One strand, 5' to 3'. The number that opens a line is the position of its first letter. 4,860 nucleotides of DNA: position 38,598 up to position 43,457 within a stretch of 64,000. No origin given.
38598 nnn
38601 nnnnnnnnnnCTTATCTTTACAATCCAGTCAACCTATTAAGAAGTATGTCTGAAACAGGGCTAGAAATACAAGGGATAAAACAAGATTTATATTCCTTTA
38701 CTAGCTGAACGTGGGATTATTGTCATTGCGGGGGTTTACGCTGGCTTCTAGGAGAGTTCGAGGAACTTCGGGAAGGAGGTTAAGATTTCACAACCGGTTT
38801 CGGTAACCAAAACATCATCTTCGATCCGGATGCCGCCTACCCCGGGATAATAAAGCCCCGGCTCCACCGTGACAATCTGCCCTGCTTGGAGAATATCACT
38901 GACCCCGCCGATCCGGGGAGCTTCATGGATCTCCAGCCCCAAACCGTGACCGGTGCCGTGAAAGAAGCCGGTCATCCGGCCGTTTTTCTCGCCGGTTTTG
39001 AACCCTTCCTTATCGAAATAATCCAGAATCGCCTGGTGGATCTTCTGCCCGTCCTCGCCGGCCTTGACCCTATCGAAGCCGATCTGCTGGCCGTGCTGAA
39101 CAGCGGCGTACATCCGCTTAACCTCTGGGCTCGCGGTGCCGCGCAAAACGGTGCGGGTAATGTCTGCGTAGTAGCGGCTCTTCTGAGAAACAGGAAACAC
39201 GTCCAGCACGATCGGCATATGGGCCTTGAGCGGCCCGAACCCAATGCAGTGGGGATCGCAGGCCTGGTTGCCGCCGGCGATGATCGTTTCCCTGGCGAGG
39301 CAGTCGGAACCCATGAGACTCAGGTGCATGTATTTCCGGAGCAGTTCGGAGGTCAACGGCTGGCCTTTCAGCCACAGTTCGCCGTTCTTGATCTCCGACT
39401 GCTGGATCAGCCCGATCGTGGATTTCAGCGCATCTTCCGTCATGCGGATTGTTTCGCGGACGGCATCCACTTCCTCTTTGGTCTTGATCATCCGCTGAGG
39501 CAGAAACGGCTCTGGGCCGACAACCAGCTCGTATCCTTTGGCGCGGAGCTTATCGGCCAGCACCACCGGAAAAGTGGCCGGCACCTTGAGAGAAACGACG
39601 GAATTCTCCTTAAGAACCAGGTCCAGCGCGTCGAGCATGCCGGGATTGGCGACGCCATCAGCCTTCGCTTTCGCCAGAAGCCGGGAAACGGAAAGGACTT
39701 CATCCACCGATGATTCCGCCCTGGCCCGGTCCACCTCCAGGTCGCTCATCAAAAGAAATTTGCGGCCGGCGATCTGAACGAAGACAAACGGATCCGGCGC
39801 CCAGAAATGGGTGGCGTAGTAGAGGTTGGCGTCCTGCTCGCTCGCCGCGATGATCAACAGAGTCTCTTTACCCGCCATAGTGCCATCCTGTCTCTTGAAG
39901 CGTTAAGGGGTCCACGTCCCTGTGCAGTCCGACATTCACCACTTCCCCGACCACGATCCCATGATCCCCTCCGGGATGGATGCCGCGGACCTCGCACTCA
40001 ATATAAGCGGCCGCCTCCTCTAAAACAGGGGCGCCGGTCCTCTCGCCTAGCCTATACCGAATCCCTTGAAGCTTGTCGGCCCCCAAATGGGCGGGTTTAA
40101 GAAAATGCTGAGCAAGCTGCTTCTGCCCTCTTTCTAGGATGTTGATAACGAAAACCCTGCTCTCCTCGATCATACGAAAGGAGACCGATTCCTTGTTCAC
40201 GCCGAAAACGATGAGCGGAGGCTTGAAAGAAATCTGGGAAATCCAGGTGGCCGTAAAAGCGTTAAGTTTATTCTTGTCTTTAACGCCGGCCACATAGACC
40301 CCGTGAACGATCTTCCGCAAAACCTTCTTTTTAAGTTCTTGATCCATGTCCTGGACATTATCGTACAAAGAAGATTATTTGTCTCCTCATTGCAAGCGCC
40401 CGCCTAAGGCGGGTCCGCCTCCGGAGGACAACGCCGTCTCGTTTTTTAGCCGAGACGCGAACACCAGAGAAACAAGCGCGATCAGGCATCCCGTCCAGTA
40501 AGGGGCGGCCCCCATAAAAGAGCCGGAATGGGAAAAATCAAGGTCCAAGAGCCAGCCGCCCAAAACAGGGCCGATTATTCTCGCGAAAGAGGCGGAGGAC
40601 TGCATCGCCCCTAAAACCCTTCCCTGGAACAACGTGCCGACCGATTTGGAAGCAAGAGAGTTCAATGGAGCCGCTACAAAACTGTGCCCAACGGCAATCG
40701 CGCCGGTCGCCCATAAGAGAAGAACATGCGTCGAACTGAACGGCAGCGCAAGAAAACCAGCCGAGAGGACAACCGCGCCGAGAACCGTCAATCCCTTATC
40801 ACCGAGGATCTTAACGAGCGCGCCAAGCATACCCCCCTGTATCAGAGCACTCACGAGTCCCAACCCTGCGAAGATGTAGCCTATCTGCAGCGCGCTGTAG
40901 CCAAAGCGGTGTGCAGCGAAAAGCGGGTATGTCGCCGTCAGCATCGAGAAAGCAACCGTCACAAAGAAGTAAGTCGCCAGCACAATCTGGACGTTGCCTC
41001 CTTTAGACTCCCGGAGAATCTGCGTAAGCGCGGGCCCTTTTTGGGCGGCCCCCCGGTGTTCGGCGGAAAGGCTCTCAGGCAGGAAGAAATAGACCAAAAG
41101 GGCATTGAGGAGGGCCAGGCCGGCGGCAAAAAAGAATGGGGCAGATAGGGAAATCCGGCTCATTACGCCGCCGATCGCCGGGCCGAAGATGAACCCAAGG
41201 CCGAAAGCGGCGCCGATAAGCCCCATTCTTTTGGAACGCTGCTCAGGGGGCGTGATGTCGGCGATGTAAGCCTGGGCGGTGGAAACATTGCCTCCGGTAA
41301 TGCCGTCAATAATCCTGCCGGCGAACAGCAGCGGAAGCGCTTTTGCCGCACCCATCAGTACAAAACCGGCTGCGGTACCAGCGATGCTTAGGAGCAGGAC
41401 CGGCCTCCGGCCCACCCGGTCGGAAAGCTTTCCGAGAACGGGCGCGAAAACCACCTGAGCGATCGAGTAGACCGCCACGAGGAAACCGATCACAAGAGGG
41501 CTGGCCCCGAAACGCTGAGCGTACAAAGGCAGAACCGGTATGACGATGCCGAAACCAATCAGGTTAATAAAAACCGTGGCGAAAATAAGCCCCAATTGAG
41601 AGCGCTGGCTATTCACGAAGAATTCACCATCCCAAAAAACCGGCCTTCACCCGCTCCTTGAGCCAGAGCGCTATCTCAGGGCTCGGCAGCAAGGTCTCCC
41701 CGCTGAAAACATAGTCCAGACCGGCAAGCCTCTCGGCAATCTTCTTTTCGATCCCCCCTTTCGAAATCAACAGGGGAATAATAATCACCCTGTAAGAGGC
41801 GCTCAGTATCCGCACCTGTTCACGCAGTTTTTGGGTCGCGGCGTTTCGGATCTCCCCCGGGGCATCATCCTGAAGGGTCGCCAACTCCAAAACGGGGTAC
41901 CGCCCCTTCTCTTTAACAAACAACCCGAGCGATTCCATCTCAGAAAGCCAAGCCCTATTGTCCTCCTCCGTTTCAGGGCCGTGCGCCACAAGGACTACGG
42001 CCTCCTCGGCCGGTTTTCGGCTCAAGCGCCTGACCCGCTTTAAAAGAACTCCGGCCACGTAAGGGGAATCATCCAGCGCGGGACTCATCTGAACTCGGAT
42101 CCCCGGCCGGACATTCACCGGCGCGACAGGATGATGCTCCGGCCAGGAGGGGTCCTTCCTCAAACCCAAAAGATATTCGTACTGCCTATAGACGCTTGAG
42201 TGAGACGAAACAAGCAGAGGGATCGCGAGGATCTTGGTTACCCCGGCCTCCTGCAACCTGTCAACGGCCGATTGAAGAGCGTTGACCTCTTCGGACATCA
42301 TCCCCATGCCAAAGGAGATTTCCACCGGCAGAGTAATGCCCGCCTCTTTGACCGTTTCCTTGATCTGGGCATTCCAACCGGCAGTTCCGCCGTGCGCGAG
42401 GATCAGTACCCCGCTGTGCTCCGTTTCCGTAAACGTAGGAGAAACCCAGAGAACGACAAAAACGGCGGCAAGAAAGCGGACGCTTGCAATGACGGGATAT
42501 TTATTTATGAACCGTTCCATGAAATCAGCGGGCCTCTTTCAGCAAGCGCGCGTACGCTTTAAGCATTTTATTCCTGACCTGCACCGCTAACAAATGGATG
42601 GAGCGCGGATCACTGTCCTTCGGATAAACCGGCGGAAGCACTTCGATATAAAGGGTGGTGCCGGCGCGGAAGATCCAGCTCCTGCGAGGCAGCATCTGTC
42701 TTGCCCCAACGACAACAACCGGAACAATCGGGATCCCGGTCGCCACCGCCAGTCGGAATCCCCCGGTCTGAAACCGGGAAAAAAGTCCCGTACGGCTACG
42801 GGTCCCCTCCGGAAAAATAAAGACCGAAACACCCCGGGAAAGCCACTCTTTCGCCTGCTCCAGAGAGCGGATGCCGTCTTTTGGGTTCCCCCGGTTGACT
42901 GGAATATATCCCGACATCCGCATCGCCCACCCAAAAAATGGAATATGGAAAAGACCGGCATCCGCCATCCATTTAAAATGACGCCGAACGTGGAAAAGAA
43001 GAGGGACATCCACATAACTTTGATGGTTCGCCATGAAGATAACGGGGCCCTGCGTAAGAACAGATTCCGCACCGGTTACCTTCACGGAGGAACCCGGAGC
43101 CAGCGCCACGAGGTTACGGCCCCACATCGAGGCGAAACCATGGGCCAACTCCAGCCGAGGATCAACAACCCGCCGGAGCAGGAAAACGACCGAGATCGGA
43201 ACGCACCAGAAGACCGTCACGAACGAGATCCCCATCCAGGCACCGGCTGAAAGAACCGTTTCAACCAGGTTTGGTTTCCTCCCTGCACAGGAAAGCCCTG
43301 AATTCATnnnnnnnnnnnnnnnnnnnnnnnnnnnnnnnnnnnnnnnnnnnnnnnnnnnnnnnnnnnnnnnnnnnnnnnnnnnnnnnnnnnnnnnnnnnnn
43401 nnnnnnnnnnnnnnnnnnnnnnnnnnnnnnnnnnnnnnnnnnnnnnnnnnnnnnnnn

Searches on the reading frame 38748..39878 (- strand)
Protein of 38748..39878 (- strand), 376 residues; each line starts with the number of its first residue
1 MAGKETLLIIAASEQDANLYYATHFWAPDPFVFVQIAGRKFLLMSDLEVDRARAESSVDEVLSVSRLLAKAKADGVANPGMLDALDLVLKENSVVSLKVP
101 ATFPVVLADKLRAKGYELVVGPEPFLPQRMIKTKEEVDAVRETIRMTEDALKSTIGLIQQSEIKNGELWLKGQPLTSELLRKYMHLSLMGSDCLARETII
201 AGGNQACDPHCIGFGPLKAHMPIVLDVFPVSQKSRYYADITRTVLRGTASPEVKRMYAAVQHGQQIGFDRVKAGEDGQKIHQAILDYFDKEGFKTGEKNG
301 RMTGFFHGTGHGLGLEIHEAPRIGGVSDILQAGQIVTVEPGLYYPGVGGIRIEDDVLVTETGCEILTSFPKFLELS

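Call 35: search_protein_families(library=pfam, proteins=[window:38748-39878:-], max_evalue=0.000001)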
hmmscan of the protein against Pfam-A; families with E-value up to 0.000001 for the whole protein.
window:38748-39878:- (376 aa): 1 family
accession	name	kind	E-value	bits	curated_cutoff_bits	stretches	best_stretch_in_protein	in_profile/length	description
PF00557.29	Peptidase_M24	-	8.6e-43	147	23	1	140-360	3-208/208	Metallopeptidase family M24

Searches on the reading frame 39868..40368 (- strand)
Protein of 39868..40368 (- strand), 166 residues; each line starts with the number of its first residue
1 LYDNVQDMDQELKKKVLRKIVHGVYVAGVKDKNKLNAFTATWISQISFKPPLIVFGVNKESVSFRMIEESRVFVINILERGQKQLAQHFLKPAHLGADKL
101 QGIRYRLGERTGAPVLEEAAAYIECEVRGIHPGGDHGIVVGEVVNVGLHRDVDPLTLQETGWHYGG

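Call 35: search_protein_families(library=pfam, proteins=[window:39868-40368:-], max_evalue=0.000001)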
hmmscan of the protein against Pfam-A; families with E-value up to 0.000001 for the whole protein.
window:39868-40368:- (166 aa): 1 family
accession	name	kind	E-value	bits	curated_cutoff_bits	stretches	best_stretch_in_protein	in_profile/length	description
PF01613.24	Flavin_Reduct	-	8.1e-39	133.6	27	1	18-160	2-147/153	Flavin reductase like domain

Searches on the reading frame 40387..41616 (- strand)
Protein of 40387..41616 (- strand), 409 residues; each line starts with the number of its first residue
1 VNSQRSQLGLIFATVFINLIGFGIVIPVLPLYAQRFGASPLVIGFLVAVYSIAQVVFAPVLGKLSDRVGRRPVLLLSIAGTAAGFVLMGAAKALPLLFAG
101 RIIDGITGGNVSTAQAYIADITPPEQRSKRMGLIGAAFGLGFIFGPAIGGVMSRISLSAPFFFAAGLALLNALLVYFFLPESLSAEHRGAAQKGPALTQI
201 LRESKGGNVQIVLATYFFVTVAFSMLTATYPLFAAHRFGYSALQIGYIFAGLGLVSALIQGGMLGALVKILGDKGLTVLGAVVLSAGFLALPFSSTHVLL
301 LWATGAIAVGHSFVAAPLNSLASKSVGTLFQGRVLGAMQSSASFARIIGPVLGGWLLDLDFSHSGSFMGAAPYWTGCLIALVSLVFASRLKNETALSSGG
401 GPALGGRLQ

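Call 35: search_protein_families(library=pfam, proteins=[window:40387-41616:-], max_evalue=0.000001)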
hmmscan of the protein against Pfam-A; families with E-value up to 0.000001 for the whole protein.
window:40387-41616:- (409 aa): 4 families
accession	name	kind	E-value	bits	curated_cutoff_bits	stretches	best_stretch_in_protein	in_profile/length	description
PF07690.21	MFS_1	-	2.9e-69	234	33.4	2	11-350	1-347/347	Major Facilitator Superfamily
PF00083.30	Sugar_tr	-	2.1e-16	60.3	22.3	1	39-182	44-194/452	Sugar (and other) transporter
PF12832.13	MFS_1_like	-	1.1e-14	54.7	25.2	1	8-160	214-369/373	MFS_1 like family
PF13347.12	MFS_2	-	5.9e-09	35.4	27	0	157-314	171-329/427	MFS/sugar transport protein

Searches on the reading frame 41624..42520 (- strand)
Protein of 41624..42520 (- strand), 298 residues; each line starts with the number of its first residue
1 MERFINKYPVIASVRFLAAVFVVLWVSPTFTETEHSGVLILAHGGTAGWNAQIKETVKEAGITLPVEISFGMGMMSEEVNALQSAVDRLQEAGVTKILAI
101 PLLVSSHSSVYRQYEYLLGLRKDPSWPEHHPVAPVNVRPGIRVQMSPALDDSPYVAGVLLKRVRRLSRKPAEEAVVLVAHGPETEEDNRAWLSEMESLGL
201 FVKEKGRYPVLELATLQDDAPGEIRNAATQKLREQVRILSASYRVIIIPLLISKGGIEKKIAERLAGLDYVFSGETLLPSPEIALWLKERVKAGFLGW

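Call 35: search_protein_families(library=pfam, proteins=[window:41624-42520:-], max_evalue=0.000001)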
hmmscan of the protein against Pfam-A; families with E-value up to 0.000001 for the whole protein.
window:41624-42520:- (298 aa): 1 family
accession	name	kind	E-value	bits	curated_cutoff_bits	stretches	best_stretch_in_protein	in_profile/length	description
PF01903.22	CbiX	-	2.2e-07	31.6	22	0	54-159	13-104/106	CbiX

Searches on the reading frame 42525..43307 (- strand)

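Call 35: search_protein_families(library=pfam, proteins=[window:42525-43307:-], max_evalue=0.000001)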
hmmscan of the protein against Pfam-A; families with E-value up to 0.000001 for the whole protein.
window:42525-43307:- (260 aa): 1 family
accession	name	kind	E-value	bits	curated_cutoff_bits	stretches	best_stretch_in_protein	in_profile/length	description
PF01553.26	Acyltransferase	-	5.3e-34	117.3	23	1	75-199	2-131/132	Acyltransferase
